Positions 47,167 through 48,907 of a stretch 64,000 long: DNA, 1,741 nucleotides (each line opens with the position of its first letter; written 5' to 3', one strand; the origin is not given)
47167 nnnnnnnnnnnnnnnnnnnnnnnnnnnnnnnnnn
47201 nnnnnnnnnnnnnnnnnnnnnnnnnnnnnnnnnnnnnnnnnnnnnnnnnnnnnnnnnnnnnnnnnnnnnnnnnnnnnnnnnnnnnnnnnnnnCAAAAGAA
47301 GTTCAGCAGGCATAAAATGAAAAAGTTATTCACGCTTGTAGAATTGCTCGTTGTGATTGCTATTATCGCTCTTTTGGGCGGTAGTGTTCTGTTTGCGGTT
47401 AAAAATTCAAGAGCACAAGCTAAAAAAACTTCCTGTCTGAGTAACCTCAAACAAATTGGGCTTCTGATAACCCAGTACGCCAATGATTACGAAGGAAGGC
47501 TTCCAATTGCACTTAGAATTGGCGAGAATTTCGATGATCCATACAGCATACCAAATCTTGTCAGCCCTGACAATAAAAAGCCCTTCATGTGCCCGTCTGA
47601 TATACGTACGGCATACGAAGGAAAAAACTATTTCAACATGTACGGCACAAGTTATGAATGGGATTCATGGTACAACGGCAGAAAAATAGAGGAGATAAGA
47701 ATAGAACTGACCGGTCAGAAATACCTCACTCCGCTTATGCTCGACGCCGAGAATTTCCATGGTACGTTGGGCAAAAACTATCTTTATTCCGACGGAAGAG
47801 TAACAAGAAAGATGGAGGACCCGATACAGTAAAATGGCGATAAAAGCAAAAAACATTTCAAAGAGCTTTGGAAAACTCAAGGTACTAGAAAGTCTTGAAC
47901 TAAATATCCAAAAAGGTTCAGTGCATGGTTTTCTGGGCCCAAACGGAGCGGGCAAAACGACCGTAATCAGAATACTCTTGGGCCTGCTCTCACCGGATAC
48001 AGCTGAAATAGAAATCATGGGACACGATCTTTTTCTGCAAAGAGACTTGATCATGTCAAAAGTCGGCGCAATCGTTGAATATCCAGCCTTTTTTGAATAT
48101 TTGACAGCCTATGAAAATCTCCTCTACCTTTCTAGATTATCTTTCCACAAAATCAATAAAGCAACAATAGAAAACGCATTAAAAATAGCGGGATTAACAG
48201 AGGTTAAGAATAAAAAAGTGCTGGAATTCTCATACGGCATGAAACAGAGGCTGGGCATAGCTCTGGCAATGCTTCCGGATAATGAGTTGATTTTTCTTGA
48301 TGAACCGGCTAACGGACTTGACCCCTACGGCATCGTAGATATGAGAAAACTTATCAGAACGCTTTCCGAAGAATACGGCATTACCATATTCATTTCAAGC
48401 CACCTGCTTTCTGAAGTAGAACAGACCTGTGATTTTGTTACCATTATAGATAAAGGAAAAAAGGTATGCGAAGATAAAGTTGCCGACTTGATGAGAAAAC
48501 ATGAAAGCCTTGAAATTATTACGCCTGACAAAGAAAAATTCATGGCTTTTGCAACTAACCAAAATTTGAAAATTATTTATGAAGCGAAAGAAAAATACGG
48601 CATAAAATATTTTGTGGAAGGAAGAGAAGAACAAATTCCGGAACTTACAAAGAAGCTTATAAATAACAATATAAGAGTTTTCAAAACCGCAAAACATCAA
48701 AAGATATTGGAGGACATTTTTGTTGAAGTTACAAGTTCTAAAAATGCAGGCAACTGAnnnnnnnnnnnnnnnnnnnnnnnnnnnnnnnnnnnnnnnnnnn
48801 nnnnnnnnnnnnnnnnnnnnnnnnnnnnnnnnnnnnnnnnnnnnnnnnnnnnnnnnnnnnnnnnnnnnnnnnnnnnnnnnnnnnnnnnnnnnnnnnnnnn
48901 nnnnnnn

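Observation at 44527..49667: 5.1-kb, apparently AT-richer five- to six-gene block bracketed by a 30-bp perfect direct repeat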

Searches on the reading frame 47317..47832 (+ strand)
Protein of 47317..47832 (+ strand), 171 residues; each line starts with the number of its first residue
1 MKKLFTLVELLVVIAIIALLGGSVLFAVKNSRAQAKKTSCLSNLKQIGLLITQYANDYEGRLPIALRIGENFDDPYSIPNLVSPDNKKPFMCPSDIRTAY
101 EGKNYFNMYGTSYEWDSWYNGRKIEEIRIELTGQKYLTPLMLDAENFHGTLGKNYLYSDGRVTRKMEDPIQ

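Call 8: search_protein_families(library=pfam, proteins=[window:47317-47832:+])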
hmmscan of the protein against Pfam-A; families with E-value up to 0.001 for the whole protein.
window:47317-47832:+ (171 aa): 2 families
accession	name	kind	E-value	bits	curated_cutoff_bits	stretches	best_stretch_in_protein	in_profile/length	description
PF07596.16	SBP_bac_10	-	8.2e-05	23.2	23.3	0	32-60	4-32/268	Protein of unknown function (DUF1559)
PF07963.17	N_methyl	-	0.00086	19.2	21.2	0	5-24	7-26/27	Prokaryotic N-terminal methylation motif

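Call 66: search_protein_families(library=ncbifam, proteins=[window:47317-47832:+], max_evalue=0.001)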
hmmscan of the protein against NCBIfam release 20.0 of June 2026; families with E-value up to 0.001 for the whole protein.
window:47317-47832:+ (171 aa): 5 families
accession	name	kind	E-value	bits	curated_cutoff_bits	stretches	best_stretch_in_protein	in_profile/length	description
TIGR01708.2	typeII_sec_gspH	equivalog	4.1e-05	23.6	80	1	5-35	4-34/169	type II secretion system minor pseudopilin GspH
TIGR01710.1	typeII_sec_gspG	equivalog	0.00012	22.1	88.85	1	5-56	3-54/134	type II secretion system major pseudopilin GspG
TIGR02596.1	TIGR02596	subfamily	0.00035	20.7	70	1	5-32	1-28/196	Verru_Chthon cassette protein D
NF007862.0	PRK10574.1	equivalog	0.00039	20.6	138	0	3-38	5-40/145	prepilin peptidase-dependent pilin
TIGR02532.1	IV_pilin_GFxxxE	domain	0.0008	19.2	16.3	0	5-21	4-20/24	prepilin-type N-terminal cleavage/methylation domain-containing protein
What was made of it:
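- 47317..47832 (+): Prepilin-type N-methyl / DUF1559 pseudopilin-like protein. calls 8, 66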

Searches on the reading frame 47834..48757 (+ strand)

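Call 8: search_protein_families(library=pfam, proteins=[window:47834-48757:+])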
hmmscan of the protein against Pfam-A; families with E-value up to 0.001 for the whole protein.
window:47834-48757:+ (307 aa): 2 families
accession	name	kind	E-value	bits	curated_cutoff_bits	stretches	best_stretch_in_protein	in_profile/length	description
PF00005.33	ABC_tran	-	6.7e-27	95.2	25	1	18-160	1-137/137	ABC transporter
PF13304.12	AAA_21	-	1.3e-13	52.1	27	1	131-192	237-300/304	AAA domain, putative AbiEii toxin, Type IV TA system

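Call 66: search_protein_families(library=ncbifam, proteins=[window:47834-48757:+], max_evalue=0.001)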
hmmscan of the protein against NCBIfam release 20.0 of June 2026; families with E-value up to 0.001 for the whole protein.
window:47834-48757:+ (307 aa): 184 families (the best 25 are shown)
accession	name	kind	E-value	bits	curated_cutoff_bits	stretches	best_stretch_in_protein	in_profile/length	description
TIGR03740.1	galliderm_ABC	subfamily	1.1e-64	218.2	309.75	1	4-217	2-209/223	lantibiotic protection ABC transporter ATP-binding subunit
TIGR01188.1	drrA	subfamily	5e-61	206.6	312.45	1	10-300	1-301/302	daunorubicin resistance ABC transporter, ATP-binding protein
TIGR03522.1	GldA_ABC_ATP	equivalog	7.6e-55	186.5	402.6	1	1-300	1-301/301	gliding motility-associated ABC transporter ATP-binding subunit GldA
NF010059.0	PRK13536.1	equivalog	9.3e-43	146.3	549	1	1-229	42-274/342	nodulation factor ABC transporter ATP-binding protein NodI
NF033858.1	ABC2_perm_RbbA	equivalog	1.8e-41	142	1050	1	1-227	265-492/909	ribosome-associated ATPase/putative transporter RbbA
TIGR01288.1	nodI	equivalog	2.3e-41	141.8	424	1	1-229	3-232/303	nodulation factor ABC transporter ATP-binding protein NodI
NF010060.0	PRK13537.1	equivalog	6.2e-41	140.3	521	1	3-300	16-308/314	nodulation factor ABC transporter ATP-binding protein NodI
TIGR03864.1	PQQ_ABC_ATP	hypoth_equivalog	5.4e-40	137.3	302.25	1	3-225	2-225/236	ABC transporter, ATP-binding subunit, PQQ-dependent alcohol dehydrogenase system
TIGR04406.1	LPS_export_lptB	equivalog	5e-37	127.5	240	1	3-224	2-227/239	LPS export ABC transporter ATP-binding protein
NF047568.1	PSM_export_PmtC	equivalog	9.7e-36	123.7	375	1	4-299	2-284/290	phenol-soluble modulin export ABC transporter ATP-binding protein PmtC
NF047565.1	PSM_export_PmtA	equivalog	2.8e-35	122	350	1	2-235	2-228/282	phenol-soluble modulin export ABC transporter ATP-binding protein PmtA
TIGR04521.1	ECF_ATPase_2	equivalog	7.5e-34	117.1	330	1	14-242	17-255/279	energy-coupling factor transporter ATPase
TIGR00968.1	3a0106s01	subfamily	5.3e-33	114.5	342.75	1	3-220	1-219/237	sulfate ABC transporter ATP-binding protein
NF008513.0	PRK11432.1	equivalog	1.4e-31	109.7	496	1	4-228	8-233/351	ferric ABC transporter ATP-binding protein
NF008449.1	PRK11300.1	equivalog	5.8e-31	107.7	362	1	3-220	6-242/255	high-affinity branched-chain amino acid ABC transporter ATP-binding protein LivG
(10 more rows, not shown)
